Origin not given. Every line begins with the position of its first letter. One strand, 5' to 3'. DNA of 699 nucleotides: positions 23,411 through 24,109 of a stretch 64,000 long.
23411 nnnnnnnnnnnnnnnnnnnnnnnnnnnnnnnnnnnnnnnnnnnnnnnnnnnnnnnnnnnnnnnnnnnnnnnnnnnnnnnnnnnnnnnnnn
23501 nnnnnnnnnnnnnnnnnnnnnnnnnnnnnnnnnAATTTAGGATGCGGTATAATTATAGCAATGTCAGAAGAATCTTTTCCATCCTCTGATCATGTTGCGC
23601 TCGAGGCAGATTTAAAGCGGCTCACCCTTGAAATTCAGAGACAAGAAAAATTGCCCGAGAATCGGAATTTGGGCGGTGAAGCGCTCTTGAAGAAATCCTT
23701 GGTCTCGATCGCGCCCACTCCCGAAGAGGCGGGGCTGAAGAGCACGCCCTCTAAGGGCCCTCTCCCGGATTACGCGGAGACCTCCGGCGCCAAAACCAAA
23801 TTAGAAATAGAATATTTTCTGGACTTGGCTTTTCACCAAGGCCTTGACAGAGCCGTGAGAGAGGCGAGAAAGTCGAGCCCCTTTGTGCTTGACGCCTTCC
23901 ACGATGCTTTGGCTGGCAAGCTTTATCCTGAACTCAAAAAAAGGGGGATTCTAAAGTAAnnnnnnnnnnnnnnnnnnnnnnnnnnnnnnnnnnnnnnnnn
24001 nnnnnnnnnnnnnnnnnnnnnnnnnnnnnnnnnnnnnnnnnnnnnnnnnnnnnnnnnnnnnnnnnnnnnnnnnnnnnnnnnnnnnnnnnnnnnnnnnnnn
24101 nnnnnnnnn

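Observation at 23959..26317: TraD/VirD4-type coupling ATPase disrupted by a single +1 frameshift in a T-run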

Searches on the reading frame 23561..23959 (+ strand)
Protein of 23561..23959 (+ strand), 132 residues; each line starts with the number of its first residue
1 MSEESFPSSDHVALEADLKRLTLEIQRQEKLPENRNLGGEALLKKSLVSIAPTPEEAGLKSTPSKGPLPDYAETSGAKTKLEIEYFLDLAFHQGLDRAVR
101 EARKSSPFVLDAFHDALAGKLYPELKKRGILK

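Call 6: search_protein_families(library=pfam, proteins=[window:23561-23959:+], max_evalue=0.01)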
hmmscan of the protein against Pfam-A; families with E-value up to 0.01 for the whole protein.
window:23561-23959:+ (132 aa): 0 families
